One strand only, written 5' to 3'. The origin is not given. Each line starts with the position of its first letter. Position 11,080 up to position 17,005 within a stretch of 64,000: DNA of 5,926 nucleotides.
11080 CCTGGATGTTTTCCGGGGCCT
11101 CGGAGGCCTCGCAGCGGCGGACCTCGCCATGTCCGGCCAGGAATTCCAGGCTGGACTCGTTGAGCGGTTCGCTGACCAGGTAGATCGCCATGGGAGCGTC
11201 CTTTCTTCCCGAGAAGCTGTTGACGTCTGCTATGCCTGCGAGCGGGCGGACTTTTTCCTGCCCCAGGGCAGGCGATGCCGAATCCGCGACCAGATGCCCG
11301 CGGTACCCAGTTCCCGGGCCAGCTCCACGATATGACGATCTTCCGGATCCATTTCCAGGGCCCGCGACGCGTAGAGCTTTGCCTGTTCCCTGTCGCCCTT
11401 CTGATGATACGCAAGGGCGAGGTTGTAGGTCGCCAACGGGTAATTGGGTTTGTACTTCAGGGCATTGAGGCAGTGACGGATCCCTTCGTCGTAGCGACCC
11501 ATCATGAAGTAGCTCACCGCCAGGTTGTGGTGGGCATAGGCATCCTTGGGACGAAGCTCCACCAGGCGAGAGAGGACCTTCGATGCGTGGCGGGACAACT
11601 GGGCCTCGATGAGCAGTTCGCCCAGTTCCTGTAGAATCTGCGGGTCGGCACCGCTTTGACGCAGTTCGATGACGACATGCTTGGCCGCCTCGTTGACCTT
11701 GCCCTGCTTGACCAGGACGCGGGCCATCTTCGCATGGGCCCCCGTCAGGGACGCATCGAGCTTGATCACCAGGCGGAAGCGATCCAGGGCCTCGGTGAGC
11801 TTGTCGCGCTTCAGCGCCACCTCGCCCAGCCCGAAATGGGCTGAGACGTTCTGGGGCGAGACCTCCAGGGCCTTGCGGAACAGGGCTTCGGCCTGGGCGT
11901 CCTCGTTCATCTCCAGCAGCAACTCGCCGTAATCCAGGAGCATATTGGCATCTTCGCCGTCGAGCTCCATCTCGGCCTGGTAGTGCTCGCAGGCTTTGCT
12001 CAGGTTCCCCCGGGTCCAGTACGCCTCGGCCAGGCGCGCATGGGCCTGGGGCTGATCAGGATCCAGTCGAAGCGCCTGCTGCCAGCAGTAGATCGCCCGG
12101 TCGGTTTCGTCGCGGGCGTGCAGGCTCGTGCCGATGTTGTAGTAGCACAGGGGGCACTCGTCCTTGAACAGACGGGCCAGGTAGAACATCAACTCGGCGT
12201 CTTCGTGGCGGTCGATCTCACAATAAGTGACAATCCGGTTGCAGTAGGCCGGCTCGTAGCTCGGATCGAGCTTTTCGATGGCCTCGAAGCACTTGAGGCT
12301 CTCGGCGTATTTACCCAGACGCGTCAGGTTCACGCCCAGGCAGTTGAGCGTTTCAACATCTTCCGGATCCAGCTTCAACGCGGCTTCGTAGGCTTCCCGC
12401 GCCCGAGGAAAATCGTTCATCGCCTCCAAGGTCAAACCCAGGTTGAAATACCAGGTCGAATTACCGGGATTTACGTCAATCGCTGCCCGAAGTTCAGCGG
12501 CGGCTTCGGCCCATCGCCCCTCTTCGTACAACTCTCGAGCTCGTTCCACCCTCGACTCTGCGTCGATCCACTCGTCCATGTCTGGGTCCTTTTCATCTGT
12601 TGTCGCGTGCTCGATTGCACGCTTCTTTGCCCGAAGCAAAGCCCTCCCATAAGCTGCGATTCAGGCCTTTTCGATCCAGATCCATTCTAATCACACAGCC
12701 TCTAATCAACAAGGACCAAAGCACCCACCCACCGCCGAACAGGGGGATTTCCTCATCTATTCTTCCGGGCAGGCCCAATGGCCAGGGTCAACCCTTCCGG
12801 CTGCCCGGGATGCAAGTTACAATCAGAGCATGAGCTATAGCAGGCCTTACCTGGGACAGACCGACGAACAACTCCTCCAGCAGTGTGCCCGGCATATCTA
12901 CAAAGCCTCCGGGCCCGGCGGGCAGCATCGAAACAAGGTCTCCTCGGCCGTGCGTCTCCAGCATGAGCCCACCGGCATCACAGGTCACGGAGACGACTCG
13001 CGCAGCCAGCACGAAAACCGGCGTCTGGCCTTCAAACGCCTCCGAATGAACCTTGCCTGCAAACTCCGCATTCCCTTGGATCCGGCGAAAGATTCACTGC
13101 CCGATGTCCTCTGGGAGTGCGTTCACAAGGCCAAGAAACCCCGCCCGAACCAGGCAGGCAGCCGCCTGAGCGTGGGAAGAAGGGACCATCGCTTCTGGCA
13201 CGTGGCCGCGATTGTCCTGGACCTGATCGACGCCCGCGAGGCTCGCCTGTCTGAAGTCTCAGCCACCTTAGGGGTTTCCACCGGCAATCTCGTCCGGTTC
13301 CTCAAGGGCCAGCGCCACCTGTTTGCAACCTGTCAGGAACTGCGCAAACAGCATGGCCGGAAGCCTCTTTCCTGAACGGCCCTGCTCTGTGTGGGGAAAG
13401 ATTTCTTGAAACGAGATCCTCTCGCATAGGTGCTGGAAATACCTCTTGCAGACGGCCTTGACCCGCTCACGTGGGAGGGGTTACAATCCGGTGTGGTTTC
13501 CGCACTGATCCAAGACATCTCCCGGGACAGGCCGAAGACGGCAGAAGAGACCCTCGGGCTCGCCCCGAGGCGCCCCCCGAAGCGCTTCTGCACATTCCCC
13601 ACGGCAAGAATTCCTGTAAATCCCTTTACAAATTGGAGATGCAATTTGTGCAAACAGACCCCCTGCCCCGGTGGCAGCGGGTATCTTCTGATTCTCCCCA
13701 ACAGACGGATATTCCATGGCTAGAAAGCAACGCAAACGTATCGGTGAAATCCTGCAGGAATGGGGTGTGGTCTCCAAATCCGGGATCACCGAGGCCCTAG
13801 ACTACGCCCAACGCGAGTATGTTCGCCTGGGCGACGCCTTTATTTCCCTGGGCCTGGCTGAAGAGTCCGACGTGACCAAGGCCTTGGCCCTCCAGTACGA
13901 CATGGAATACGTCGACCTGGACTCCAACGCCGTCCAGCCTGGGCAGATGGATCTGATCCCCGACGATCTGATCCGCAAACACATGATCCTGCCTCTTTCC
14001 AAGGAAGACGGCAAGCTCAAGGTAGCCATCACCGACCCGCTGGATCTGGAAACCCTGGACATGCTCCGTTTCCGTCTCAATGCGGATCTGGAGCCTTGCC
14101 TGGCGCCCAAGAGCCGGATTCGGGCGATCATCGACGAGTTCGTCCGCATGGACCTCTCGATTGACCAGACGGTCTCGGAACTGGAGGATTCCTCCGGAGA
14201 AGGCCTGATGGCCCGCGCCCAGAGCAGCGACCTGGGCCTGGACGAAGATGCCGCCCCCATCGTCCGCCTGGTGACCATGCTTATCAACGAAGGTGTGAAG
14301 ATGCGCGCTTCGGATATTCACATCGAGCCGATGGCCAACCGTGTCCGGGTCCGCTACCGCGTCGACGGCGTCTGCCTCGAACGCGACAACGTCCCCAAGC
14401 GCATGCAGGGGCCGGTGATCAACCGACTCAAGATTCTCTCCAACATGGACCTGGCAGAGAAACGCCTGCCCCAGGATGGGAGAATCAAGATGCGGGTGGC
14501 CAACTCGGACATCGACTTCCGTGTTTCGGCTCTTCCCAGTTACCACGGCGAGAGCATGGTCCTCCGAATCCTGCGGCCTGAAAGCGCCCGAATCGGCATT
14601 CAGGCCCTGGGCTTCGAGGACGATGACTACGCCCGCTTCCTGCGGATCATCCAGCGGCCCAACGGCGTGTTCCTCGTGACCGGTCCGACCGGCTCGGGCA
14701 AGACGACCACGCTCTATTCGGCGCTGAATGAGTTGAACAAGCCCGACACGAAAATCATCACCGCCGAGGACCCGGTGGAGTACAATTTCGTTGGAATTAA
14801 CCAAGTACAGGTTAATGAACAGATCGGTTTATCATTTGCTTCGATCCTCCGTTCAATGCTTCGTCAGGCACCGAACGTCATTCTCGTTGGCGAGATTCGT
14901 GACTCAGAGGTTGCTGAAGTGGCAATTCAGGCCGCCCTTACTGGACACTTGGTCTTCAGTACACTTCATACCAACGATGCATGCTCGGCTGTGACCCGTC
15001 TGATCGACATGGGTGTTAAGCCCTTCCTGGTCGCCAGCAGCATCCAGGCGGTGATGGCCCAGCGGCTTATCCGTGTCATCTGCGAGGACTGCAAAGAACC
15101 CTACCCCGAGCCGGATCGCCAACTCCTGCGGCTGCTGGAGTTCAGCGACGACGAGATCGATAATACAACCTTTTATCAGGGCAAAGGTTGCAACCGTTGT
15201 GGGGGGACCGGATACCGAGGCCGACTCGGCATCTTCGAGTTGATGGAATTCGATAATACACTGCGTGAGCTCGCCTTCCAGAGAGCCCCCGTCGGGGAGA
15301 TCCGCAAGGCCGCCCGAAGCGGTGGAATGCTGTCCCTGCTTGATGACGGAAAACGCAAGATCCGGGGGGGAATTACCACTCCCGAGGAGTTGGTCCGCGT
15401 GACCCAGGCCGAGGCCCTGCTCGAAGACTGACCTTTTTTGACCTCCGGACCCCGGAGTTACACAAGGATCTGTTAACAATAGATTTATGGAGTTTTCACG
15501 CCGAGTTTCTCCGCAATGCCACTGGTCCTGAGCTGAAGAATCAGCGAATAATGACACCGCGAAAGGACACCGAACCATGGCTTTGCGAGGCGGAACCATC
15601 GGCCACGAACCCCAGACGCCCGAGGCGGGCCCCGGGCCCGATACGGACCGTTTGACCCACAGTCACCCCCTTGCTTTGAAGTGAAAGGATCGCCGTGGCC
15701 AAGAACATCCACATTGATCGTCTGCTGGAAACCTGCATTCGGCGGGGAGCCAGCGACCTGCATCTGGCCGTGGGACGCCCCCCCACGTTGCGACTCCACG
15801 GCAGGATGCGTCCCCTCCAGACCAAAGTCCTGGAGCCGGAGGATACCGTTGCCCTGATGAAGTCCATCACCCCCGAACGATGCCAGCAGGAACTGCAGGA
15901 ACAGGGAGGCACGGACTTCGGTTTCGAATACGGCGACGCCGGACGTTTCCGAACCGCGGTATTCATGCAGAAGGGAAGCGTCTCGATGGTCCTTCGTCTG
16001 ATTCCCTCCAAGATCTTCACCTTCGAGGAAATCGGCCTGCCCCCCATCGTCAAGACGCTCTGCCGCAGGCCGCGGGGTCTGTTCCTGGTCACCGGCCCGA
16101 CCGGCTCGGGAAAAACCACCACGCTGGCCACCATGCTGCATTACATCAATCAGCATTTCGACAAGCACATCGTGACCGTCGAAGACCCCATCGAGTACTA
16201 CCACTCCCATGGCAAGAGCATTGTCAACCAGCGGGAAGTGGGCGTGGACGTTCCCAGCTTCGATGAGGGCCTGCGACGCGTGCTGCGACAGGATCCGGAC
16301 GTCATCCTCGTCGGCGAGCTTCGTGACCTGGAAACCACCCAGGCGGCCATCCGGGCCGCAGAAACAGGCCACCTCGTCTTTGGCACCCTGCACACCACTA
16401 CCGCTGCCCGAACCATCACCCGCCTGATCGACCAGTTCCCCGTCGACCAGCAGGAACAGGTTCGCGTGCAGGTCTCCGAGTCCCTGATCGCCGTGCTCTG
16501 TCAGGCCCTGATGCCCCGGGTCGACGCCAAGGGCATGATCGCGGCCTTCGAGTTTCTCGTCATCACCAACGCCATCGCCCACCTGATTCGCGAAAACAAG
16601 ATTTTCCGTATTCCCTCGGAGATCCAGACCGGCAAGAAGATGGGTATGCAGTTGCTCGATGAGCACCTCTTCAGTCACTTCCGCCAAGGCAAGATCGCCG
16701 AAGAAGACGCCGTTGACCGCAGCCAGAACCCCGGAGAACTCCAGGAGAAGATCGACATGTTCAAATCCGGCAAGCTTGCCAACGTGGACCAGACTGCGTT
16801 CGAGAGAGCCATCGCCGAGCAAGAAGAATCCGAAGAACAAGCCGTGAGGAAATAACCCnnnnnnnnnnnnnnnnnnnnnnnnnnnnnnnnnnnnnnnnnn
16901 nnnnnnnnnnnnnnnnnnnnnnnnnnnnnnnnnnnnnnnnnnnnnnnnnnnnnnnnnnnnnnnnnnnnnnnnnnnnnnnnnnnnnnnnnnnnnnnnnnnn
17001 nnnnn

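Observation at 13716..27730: Compact T2SS/T4P-like locus encoding ATPases, platform and pseudopilins, with no secretin or alignment subunits in the window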

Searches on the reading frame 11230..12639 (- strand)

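Call 6: search_protein_families(library=pfam, max_evalue=0.01, proteins=[window:11230-12639:-])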
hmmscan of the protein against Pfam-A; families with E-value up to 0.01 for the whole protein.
window:11230-12639:- (469 aa): 37 families (the best 25 are shown)
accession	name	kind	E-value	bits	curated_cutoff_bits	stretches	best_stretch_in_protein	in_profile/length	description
PF07719.23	TPR_2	-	8.7e-55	178.8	27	6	63-94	3-34/34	Tetratricopeptide repeat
PF13414.12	TPR_11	-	3.4e-51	171.1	26.8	6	172-209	3-40/42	TPR repeat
PF00515.34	TPR_1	-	5.1e-48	159.5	27.8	5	64-94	4-34/34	Tetratricopeptide repeat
PF13432.12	TPR_16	-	1.8e-39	134.2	32.7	5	32-94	2-64/65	Tetratricopeptide repeat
PF13431.12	TPR_17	-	1e-36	122.6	24.4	4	358-386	4-32/34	Tetratricopeptide repeat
PF14559.12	TPR_19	-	5.6e-34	116.7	25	4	37-94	1-58/68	Tetratricopeptide repeat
PF13181.12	TPR_8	-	1.5e-32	109.4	25.7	2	405-434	5-34/34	Tetratricopeptide repeat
PF13428.12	TPR_14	-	8.1e-32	106.9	23.5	4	66-102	6-42/44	Tetratricopeptide repeat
PF13424.12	TPR_12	-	4.6e-28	97.7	30.1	3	368-432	4-76/77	Tetratricopeptide repeat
PF13176.12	TPR_7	-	4.4e-17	61.1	27.9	0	65-96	3-36/36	Tetratricopeptide repeat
PF23914.1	TPR_CcmH_CycH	-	9.1e-17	61.8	42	2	189-293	42-149/158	Cytochrome c-type biogenesis protein H TPR domain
PF13174.12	TPR_6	-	1e-16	60.8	26.3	0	64-93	3-32/33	Tetratricopeptide repeat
PF13371.12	TPR_9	-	1.7e-15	57.2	35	1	74-126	8-60/73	Tetratricopeptide repeat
PF07721.20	TPR_4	-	2.8e-14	52.6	27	0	197-221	1-25/26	Tetratricopeptide repeat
PF12895.13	ANAPC3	-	8.3e-14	52.1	27.2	1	248-321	6-78/82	Anaphase-promoting complex, cyclosome, subunit 3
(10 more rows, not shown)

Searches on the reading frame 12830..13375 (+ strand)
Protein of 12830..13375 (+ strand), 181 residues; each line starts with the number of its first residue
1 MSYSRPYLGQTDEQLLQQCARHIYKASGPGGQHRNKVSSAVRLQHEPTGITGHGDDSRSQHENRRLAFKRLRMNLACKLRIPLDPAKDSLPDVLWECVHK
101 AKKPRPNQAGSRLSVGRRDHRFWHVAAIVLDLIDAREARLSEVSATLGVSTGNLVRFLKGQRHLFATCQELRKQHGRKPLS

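Call 6: search_protein_families(library=pfam, max_evalue=0.01, proteins=[window:12830-13375:+])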
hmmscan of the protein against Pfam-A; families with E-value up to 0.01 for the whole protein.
window:12830-13375:+ (181 aa): 1 family
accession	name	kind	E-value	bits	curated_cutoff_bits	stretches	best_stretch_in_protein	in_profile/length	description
PF00472.26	RF-1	-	8.2e-18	64.9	35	1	22-76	15-70/116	RF-1 domain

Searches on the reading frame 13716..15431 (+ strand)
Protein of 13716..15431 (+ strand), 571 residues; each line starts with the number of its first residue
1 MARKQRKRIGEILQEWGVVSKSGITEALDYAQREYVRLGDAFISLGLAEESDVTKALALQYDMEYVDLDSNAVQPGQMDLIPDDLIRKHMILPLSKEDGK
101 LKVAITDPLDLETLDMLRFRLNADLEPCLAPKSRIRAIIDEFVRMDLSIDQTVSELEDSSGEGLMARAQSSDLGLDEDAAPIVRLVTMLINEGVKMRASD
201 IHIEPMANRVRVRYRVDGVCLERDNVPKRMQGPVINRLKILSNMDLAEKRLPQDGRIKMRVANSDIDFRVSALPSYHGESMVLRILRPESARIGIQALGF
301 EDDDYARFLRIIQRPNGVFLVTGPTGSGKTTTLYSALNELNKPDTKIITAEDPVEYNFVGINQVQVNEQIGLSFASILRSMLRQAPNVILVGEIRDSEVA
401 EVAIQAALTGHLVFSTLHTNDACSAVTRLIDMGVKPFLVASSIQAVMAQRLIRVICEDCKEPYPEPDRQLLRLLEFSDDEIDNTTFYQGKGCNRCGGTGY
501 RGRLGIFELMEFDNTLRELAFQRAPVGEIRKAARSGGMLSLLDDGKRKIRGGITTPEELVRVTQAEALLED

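Call 5: search_protein_families(library=pfam, max_evalue=0.01, proteins=[window:13716-15431:+])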
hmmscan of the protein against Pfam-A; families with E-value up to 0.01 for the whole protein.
window:13716-15431:+ (571 aa): 11 families
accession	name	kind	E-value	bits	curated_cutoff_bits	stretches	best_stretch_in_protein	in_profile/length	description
PF00437.27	T2SSE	-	4.7e-131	437.3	24.9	1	177-561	3-370/370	Type II/IV secretion system protein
PF05157.20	MshEN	-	5.1e-21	74.9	23.1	1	61-146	1-87/90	MshEN domain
PF25199.1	nSTAND_NTPase5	-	0.00015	22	34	1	313-354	38-80/145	Novel STAND NTPase 5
PF13191.12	AAA_16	-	0.00023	22.1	32.6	1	314-429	23-123/167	AAA ATPase domain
PF13401.12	AAA_22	-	0.00044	21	27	1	315-353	4-42/130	AAA domain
PF13555.12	AAA_29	-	0.0036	17.5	27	1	313-333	19-39/61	P-loop containing region of AAA domain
PF12775.13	AAA_7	-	0.0072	16.3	25.8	0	307-347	24-64/181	P-loop containing dynein motor region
PF13173.12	AAA_14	-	0.0073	16.8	27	0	317-405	3-82/129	AAA domain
PF13476.12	AAA_23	-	0.0085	17.2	27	0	316-333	19-36/201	AAA domain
PF24883.2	NPHP3_N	-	0.0085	16.7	24.8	0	309-386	13-84/164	Nephrocystin 3, N-terminal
PF00004.35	AAA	-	0.0093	16.8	21.2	0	320-394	2-66/131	ATPase family associated with various cellular activities (AAA)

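Call 15: search_protein_families(library=ncbifam, max_evalue=0.01, proteins=[window:13716-15431:+])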
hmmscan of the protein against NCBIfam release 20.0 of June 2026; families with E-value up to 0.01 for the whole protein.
window:13716-15431:+ (571 aa): 26 families (the best 25 are shown)
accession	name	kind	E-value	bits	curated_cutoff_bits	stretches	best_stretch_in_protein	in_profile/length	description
TIGR02538.1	type_IV_pilB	equivalog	1.9e-183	611.1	675.65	1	9-564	2-563/564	type IV-A pilus assembly ATPase PilB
TIGR02533.1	type_II_gspE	equivalog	8.2e-177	588.7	630.25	1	81-563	4-486/486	type II secretion system ATPase GspE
NF053534.1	T4PilAsmATPsTfpB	equivalog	5.9e-135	450.9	850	1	51-563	66-582/584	type IV pilus assembly ATPase TfpB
NF007755.0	PRK10436.1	equivalog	7e-130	433.8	617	1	84-565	12-461/465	type II secretion system protein GspE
NF041000.1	ATPase_ComGA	equivalog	8.5e-79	264.3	300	1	189-453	3-266/267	competence type IV pilus ATPase ComGA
TIGR01420.1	pilT_fam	subfamily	1.3e-50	172.6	319.1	1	188-453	4-269/343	PilT/PilU family type 4a pilus ATPase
TIGR02525.1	plasmid_TraJ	equivalog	2.1e-28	99.3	368.3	1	280-432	119-272/372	plasmid transfer ATPase TraJ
TIGR02524.1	dot_icm_DotB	equivalog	3.1e-21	76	463.3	1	311-432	129-259/358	Dot/Icm type IV secretion system ATPase DotB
NF058587.1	archaellum_moto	equivalog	9.5e-20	70.8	550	1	297-430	256-394/527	archaellum flagellar ATPase motor FlaI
NF012033.0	PRK15489.1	equivalog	7.1e-18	64.1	537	1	4-141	488-625/703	glycosyl transferase family protein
TIGR03819.1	heli_sec_ATPase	hypoth_equivalog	1.3e-17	64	373.15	1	270-451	131-319/340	TadA family conjugal transfer-associated ATPase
TIGR02782.1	TrbB_P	equivalog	2e-16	60.1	304.55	1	319-433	139-256/303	P-type conjugative transfer ATPase TrbB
TIGR02788.1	VirB11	equivalog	5.3e-15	55.2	249.95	1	302-434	130-267/308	P-type DNA transfer ATPase VirB11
NF010469.0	PRK13894.1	subfamily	6e-15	55.4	508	1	318-431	151-266/320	conjugal transfer ATPase TrbB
NF010407.0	PRK13833.1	subfamily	3.2e-14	53.1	499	1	319-433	147-263/323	conjugal transfer protein TrbB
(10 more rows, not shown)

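Call 20: search_solved_structures(query=window:13716-15431:+, max_evalue=1e-20)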
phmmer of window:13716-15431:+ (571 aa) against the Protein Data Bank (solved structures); distinct sequences matched with E-value up to 1e-20: 20.
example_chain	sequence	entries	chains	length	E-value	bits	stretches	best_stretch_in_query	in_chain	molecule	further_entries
6olj_C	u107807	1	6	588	5.3e-143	480.7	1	4-566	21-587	Type IV pilus biogenesis ATPase PilB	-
5tsg_B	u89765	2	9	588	1.3e-142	479.3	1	4-566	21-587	Type IV pilus biogenesis ATPase PilB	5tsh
3jc8_Ba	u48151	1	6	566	9e-141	473.3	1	8-563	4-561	Type IV-A pilus assembly ATPase PilB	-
6f8l_G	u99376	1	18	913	8.5e-140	470.1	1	6-566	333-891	Type IV pilus assembly protein PilF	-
5zfr_A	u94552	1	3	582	9.9e-139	466.6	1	5-566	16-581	Type IV pilus biogenesis ATPase PilB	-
4ksr_A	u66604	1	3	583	3.4e-118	398.8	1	169-567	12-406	Type II secretion system protein E, Hemolysin-coregulated protein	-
4kss_A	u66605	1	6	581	6.1e-118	397.9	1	169-565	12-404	Type II secretion system protein E, hemolysin-coregulated protein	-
1p9r_A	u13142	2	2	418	2.3e-117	396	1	168-564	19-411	General secretion pathway protein E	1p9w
4pht_A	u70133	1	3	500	2.7e-116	392.5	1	105-564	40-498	General secretory pathway protein E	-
5oiu_A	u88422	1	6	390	8e-113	381.1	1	174-561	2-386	Type IV pilus assembly protein PilF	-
6ejf_A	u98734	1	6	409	2.1e-112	379.7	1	184-566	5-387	Type IV pilus assembly protein PilF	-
5it5_F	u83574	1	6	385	6.2e-112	378.1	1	184-561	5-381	ATP binding motif-containing protein PilF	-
2ewv_A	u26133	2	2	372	1.3e-32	116.4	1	187-436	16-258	twitching motility protein PilT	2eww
2gsz_A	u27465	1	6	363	1.4e-32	116.2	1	188-436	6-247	twitching motility protein PilT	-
8dze_A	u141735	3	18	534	2e-30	109.2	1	177-520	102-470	BfpD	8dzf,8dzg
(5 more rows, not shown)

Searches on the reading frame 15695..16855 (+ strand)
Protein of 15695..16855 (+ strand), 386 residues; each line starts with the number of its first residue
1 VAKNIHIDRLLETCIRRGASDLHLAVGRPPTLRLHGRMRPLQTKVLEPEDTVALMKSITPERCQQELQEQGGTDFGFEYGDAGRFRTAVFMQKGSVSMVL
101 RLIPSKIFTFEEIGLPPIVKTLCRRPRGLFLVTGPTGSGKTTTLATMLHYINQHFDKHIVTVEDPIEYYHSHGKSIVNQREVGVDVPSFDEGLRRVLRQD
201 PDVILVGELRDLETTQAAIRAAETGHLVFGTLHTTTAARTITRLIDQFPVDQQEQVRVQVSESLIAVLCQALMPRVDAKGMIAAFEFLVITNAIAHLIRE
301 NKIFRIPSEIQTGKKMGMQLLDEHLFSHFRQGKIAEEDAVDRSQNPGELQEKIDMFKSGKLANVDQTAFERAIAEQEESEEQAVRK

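Call 5: search_protein_families(library=pfam, max_evalue=0.01, proteins=[window:15695-16855:+])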
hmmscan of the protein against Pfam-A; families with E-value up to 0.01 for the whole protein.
window:15695-16855:+ (386 aa): 13 families
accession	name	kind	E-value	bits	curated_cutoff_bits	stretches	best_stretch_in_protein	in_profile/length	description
PF00437.27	T2SSE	-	2.3e-51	175.1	24.9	1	7-279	12-284/370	Type II/IV secretion system protein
PF13191.12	AAA_16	-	2.8e-05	25.1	32.6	1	125-180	21-64/167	AAA ATPase domain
PF13401.12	AAA_22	-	6.4e-05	23.7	27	1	126-164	4-41/130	AAA domain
PF25199.1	nSTAND_NTPase5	-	0.00041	20.6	34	1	124-167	38-81/145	Novel STAND NTPase 5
PF13604.12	AAA_30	-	0.0005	20.3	27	1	119-154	10-45/191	AAA domain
PF00448.28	SRP54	-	0.0022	18.1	22.7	1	130-160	4-34/196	SRP54-type protein, GTPase domain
PF03266.21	NTPase_1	-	0.0034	17.7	23.9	0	131-151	3-23/168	NTPase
PF13555.12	AAA_29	-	0.0035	17.5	27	0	125-144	20-39/61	P-loop containing region of AAA domain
PF13476.12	AAA_23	-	0.006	17.7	27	1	127-144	19-36/201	AAA domain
PF04851.21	ResIII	-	0.0064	16.9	22.5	0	130-164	26-61/164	Type III restriction enzyme, res subunit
PF13086.12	AAA_11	-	0.0068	16.7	27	0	127-154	17-44/257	AAA domain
PF13245.12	AAA_19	-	0.0095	16.6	25.1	0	127-154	11-38/134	AAA domain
PF10412.15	TrwB_AAD_bind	-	0.0099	15.2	20.5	0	129-160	17-48/387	Type IV secretion-system coupling protein DNA-binding domain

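Call 15: search_protein_families(library=ncbifam, max_evalue=0.01, proteins=[window:15695-16855:+])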
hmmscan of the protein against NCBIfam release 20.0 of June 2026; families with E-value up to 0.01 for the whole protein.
window:15695-16855:+ (386 aa): 19 families
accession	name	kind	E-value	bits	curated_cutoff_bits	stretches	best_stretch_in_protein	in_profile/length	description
TIGR01420.1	pilT_fam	subfamily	1.3e-133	445.5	319.1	1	7-347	2-342/343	PilT/PilU family type 4a pilus ATPase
TIGR02525.1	plasmid_TraJ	equivalog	5e-53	180.4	368.3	1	8-339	13-363/372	plasmid transfer ATPase TraJ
TIGR02533.1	type_II_gspE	equivalog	1.2e-46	159.4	630.25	1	106-273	218-379/486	type II secretion system ATPase GspE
TIGR02524.1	dot_icm_DotB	equivalog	4.5e-44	151.1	463.3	1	5-336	4-347/358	Dot/Icm type IV secretion system ATPase DotB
TIGR02538.1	type_IV_pilB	equivalog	1.9e-43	149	675.65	1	122-246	311-431/564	type IV-A pilus assembly ATPase PilB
NF007755.0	PRK10436.1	equivalog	4.9e-42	144.2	617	1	7-251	89-338/465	type II secretion system protein GspE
NF041000.1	ATPase_ComGA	equivalog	4.3e-41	140.7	300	1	83-274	80-266/267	competence type IV pilus ATPase ComGA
NF053534.1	T4PilAsmATPsTfpB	equivalog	4.1e-37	127.8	850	1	120-246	329-451/584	type IV pilus assembly ATPase TfpB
NF058587.1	archaellum_moto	equivalog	2.7e-18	66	550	1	131-246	279-395/527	archaellum flagellar ATPase motor FlaI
TIGR03819.1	heli_sec_ATPase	hypoth_equivalog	1.6e-14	53.9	373.15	1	126-244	177-297/340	TadA family conjugal transfer-associated ATPase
TIGR02782.1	TrbB_P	equivalog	7.2e-13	48.5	304.55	1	130-260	139-267/303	P-type conjugative transfer ATPase TrbB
TIGR02788.1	VirB11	equivalog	1.9e-11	43.6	249.95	1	131-246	148-264/308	P-type DNA transfer ATPase VirB11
NF053672.1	bindosome_BasE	exception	5.2e-10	38.7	1000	1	131-253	274-397/512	bindosome assembly system ATPase subunit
NF010407.0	PRK13833.1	subfamily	2.6e-09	37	499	1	130-255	147-269/323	conjugal transfer protein TrbB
NF010469.0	PRK13894.1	subfamily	2.9e-09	36.7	508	1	130-246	152-266/320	conjugal transfer ATPase TrbB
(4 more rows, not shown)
